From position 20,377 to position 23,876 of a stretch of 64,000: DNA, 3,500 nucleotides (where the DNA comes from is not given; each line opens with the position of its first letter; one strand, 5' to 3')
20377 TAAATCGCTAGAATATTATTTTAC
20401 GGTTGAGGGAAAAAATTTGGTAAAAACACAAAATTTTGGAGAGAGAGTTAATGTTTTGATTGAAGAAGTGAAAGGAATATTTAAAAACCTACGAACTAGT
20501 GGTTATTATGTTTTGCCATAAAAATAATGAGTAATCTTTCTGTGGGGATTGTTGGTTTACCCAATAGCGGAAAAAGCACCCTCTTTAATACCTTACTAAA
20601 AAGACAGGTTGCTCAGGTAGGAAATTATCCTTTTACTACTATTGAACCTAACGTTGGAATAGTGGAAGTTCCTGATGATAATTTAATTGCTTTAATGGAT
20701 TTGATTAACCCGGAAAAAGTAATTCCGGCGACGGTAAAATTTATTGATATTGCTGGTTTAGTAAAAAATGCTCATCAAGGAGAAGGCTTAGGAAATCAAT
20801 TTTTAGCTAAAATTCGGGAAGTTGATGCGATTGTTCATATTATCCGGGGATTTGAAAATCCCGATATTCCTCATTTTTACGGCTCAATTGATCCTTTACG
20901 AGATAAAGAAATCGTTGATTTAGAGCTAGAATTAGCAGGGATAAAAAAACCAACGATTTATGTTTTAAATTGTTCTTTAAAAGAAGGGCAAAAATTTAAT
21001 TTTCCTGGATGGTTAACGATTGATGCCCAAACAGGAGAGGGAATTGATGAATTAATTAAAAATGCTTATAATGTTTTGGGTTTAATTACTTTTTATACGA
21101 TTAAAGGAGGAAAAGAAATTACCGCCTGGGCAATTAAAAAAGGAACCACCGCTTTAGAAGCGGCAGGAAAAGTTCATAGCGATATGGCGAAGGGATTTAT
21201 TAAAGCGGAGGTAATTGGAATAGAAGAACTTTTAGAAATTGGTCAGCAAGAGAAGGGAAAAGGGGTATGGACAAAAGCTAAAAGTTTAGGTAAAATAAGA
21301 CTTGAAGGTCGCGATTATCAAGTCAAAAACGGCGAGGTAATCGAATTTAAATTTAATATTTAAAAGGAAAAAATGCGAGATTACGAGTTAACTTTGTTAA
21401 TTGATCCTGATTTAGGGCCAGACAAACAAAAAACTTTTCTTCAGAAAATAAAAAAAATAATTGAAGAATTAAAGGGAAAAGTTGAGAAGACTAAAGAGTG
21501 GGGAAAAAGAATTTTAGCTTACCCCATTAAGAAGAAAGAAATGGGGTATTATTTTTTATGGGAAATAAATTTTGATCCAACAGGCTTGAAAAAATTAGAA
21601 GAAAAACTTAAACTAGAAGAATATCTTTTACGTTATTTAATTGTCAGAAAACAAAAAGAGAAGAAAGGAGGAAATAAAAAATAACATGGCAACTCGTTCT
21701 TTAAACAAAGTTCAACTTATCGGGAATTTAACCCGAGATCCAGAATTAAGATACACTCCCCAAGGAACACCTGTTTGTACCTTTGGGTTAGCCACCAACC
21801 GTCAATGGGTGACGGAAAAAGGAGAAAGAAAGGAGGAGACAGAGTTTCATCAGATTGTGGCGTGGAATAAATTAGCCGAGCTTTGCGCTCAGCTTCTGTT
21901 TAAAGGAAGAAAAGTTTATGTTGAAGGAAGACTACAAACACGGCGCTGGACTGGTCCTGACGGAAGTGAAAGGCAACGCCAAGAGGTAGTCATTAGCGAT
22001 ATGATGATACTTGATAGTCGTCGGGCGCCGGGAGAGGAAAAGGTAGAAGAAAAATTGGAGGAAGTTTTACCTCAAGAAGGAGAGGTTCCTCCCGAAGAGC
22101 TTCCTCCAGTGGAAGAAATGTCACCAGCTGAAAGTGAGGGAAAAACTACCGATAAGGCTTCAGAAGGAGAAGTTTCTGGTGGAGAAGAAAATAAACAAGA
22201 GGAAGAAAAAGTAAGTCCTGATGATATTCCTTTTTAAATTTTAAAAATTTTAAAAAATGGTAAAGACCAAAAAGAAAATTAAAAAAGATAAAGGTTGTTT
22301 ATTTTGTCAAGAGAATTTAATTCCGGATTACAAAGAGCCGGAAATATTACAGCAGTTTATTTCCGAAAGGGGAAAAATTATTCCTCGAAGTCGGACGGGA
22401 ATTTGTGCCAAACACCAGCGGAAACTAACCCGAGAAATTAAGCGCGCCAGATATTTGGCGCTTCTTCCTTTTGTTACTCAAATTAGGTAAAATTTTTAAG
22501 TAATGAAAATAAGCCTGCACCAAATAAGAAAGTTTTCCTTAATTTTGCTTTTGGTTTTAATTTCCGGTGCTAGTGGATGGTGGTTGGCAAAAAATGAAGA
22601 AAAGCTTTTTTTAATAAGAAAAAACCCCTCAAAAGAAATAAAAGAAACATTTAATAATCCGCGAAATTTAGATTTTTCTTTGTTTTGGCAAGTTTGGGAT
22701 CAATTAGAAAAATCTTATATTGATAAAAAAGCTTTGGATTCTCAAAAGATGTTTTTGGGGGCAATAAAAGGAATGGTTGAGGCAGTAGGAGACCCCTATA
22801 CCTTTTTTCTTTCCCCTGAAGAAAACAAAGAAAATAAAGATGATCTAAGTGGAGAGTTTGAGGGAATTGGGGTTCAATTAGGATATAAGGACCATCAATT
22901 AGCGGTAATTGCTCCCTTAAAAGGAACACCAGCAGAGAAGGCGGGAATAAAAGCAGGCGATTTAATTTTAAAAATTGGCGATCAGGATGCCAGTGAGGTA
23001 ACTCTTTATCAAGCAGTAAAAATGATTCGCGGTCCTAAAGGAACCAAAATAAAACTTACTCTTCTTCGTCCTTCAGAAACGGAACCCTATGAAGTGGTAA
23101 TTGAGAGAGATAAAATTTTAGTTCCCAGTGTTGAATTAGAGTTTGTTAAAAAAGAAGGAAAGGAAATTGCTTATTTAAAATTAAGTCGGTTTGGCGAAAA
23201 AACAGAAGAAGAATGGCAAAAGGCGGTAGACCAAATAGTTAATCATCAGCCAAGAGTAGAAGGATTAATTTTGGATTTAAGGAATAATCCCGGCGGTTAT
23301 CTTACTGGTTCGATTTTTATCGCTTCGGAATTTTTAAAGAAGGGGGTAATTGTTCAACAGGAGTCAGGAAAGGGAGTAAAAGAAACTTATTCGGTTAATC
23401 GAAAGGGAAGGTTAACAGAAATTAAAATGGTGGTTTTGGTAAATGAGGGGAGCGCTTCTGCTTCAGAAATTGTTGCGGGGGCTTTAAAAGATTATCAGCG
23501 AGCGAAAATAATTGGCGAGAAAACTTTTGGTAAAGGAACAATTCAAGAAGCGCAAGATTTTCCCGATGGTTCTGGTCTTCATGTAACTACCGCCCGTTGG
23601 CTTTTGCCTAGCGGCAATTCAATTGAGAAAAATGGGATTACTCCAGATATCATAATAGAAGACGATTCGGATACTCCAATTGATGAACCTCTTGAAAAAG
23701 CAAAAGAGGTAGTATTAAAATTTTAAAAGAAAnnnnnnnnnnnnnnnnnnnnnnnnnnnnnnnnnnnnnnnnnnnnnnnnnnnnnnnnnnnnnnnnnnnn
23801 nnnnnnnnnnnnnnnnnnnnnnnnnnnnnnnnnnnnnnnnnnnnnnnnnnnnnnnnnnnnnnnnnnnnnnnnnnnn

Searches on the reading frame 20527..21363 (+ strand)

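Call 47: search_protein_families(library=pfam, proteins=[window:20527-21363:+], max_evalue=0.001)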
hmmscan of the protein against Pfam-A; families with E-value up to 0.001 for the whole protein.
window:20527-21363:+ (278 aa): 5 families
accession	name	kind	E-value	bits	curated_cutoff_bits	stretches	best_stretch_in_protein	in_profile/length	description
PF06071.19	YchF-GTPase_C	-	1.6e-26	92.7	27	1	186-277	1-84/84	Protein of unknown function (DUF933)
PF01926.29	MMR_HSR1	-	2.3e-24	86.1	21.9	1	6-148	2-112/113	50S ribosome-binding GTPase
PF02421.24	FeoB_N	-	9.7e-10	38.6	27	1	6-59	3-54/156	Ferrous iron transport protein B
PF02824.27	TGS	-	1e-05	25.9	22.2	1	188-273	2-57/60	TGS domain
PF00350.29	Dynamin_N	-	0.00032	21.2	27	0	6-37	1-32/168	Dynamin family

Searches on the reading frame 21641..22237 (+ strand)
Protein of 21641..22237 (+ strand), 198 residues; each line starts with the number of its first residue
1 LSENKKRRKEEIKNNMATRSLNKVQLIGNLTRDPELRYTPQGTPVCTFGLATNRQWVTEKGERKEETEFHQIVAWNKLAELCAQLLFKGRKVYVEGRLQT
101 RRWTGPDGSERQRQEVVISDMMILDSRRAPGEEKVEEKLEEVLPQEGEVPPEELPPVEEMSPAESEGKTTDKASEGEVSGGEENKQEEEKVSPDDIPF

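Call 47: search_protein_families(library=pfam, proteins=[window:21641-22237:+], max_evalue=0.001)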
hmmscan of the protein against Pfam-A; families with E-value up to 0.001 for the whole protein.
window:21641-22237:+ (198 aa): 2 families
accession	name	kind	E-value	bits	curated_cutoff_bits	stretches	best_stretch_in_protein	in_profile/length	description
PF00436.31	SSB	-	5.2e-37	126.5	26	1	21-122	1-102/104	Single-strand binding protein family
PF22657.2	SSB_1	-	1.3e-06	29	27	1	22-102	1-79/91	Another single-strand binding protein family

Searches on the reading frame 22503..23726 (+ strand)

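Call 47: search_protein_families(library=pfam, proteins=[window:22503-23726:+], max_evalue=0.001)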
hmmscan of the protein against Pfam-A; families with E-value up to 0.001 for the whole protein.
window:22503-23726:+ (407 aa): 5 families
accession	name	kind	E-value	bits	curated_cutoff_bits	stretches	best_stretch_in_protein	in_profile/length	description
PF03572.23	Peptidase_S41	-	3.1e-55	186.7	24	1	222-384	2-164/165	Peptidase family S41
PF00595.29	PDZ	-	5e-13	49.7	23.2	1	116-187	8-80/81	PDZ domain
PF17820.7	PDZ_6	-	1.2e-10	41.3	27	1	138-189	5-54/54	PDZ domain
PF13180.12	PDZ_2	-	3.7e-10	40.4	27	1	121-198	2-78/80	PDZ domain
PF22694.1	CtpB_N-like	-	3e-06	28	27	1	52-103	32-81/85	Activating protease CtpB N-terminal domain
